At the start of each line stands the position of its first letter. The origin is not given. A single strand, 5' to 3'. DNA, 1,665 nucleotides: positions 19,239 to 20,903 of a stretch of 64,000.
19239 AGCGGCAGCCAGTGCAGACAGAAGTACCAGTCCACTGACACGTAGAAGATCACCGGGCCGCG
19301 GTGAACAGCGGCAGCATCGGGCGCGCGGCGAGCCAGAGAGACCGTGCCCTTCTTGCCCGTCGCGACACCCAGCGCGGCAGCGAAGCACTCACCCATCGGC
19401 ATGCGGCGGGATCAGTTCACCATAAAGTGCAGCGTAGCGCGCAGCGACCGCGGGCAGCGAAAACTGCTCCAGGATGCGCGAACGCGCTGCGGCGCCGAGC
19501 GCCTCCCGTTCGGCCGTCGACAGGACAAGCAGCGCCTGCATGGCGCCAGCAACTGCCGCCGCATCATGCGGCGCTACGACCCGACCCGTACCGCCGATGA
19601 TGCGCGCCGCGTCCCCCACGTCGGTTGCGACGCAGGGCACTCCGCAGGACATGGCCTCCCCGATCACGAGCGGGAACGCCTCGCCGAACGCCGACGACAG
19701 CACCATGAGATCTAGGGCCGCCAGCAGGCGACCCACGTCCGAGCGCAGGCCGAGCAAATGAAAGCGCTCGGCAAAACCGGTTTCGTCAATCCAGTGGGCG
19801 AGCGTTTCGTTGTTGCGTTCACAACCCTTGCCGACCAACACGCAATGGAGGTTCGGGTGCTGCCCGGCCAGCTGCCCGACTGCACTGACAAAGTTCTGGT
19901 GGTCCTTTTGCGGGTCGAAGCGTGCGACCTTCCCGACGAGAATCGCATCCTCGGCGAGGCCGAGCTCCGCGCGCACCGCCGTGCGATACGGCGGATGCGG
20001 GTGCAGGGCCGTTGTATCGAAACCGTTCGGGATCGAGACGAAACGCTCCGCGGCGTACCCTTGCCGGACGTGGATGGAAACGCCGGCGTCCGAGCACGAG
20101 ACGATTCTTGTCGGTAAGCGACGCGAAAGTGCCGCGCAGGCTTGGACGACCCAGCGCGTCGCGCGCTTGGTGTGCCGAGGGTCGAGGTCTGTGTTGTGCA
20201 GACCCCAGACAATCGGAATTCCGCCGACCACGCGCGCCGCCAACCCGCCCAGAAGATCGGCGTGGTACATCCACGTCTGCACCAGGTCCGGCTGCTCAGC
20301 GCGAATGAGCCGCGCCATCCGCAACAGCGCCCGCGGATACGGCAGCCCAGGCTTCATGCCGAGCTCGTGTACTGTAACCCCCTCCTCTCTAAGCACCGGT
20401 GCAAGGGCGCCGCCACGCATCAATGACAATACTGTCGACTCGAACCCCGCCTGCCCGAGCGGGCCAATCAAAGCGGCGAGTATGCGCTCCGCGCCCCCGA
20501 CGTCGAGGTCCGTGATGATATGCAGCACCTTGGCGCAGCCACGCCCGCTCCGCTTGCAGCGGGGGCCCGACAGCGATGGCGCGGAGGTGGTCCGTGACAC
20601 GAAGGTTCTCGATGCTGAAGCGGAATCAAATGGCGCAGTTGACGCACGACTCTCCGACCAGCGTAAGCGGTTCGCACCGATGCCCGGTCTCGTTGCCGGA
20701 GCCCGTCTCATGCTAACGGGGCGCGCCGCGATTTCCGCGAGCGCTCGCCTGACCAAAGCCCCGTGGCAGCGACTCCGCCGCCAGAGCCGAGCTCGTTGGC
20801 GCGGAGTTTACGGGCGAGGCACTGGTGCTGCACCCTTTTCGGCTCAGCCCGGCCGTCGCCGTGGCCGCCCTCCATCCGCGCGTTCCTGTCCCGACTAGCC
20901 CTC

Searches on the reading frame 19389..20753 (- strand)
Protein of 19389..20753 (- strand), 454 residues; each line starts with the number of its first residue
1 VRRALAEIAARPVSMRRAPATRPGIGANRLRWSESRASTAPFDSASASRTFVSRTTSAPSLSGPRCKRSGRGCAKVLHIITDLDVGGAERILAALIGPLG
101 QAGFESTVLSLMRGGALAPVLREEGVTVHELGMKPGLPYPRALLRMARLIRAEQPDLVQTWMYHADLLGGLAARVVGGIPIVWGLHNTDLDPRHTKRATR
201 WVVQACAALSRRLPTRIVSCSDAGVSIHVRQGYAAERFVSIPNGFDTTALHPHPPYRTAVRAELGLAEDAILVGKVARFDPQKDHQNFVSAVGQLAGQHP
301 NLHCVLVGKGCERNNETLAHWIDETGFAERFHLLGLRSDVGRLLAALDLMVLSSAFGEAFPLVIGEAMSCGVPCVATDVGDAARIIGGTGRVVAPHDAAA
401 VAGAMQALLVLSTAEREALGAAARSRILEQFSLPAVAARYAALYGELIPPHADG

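Call 20: search_protein_families(library=pfam, proteins=[window:19389-20753:-], max_evalue=0.0001)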
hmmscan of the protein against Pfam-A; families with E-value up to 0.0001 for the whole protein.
window:19389-20753:- (454 aa): 5 families
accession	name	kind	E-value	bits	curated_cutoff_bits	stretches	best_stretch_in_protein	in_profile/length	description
PF00534.26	Glycos_transf_1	-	2.3e-27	96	26.4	1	259-425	4-171/172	Glycosyl transferases group 1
PF13692.12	Glyco_trans_1_4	-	6.1e-27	95.1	27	1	273-409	4-140/142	Glycosyl transferases group 1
PF13439.12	Glyco_transf_4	-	2.9e-22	79.9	28.5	1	85-248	1-169/170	Glycosyltransferase Family 4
PF13579.12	Glyco_trans_4_4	-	6.2e-16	59.6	29.7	1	86-244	1-158/158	Glycosyl transferase 4-like domain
PF13477.12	Glyco_trans_4_2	-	4.5e-05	24.1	23.4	1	101-194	22-118/139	Glycosyl transferase 4-like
